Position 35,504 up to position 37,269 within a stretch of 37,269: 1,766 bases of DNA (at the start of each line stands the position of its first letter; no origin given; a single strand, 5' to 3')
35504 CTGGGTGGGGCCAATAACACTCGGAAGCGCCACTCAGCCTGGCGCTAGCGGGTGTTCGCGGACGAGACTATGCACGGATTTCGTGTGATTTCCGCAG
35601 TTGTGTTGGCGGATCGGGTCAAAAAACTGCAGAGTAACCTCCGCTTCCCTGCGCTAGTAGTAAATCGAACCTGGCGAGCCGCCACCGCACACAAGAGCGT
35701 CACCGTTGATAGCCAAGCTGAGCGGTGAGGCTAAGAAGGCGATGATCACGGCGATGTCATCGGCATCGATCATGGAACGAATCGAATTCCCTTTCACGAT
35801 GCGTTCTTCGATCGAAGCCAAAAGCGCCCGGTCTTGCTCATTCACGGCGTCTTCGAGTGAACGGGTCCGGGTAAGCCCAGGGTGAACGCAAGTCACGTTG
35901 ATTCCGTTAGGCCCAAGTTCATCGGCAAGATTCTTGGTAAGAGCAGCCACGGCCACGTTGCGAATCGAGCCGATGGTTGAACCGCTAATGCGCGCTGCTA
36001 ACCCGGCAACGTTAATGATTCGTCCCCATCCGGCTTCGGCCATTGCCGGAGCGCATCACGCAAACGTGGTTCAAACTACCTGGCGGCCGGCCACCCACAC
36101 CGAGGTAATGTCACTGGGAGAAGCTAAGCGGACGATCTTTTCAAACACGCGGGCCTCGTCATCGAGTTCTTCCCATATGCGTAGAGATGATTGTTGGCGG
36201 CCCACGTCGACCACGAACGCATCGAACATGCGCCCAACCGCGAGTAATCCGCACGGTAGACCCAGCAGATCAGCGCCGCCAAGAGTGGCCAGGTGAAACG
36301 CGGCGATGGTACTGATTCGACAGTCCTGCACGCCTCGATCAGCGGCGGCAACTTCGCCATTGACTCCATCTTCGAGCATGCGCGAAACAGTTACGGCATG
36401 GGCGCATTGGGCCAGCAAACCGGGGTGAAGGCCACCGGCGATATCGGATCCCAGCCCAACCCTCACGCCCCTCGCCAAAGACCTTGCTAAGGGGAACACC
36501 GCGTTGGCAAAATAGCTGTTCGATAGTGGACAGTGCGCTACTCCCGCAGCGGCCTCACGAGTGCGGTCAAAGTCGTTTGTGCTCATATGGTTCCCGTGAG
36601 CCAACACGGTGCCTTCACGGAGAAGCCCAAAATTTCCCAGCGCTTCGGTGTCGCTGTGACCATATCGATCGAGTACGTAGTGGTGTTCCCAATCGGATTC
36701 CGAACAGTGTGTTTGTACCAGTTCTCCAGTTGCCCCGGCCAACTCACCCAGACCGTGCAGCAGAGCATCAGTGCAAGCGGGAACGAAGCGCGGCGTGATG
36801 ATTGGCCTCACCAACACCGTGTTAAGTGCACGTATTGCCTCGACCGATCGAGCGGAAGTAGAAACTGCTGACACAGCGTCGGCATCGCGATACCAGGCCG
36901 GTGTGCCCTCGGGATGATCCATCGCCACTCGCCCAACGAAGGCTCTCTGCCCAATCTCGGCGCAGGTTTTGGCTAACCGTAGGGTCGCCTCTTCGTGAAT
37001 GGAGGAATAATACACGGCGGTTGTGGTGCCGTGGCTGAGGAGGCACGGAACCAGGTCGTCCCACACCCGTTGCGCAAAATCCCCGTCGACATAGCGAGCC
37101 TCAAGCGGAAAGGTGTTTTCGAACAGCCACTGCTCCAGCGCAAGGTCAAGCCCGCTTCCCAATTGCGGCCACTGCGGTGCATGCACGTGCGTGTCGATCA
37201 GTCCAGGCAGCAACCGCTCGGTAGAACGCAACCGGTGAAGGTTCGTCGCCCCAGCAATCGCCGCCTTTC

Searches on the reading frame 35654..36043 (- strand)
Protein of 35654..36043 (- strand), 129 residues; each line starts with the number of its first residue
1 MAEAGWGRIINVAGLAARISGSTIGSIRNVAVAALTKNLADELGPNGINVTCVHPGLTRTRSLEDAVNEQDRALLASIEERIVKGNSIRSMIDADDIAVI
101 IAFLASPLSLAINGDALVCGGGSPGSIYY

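Call 10: search_protein_families(library=pfam, proteins=[window:35654-36043:-])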
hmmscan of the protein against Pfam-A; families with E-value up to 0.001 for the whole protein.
window:35654-36043:- (129 aa): 2 families
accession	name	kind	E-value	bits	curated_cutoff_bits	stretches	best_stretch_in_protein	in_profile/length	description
PF13561.12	adh_short_C2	-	1.1e-16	61.5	27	1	3-122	120-234/236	Enoyl-(Acyl carrier protein) reductase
PF00106.31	adh_short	-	2.5e-08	34.1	26.6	1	1-67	123-191/195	short chain dehydrogenase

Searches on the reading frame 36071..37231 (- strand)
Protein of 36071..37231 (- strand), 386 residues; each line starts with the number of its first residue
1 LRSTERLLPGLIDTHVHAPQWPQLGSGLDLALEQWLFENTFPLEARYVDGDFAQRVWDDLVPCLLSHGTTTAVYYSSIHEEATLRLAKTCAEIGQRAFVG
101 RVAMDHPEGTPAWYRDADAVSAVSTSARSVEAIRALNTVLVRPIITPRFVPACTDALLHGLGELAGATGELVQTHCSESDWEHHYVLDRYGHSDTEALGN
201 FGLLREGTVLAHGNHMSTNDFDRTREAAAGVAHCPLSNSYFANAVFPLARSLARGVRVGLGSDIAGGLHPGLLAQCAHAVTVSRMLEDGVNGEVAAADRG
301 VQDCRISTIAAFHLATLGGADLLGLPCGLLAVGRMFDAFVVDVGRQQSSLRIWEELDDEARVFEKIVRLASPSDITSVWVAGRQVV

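Call 10: search_protein_families(library=pfam, proteins=[window:36071-37231:-])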
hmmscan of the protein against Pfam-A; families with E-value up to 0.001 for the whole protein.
window:36071-37231:- (386 aa): 2 families
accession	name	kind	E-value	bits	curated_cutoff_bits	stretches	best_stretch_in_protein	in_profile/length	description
PF01979.26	Amidohydro_1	-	9.6e-51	173.5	25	1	7-385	2-345/345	Amidohydrolase family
PF07969.17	Amidohydro_3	-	6.4e-07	29.6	29.7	1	158-386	264-472/472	Amidohydrolase family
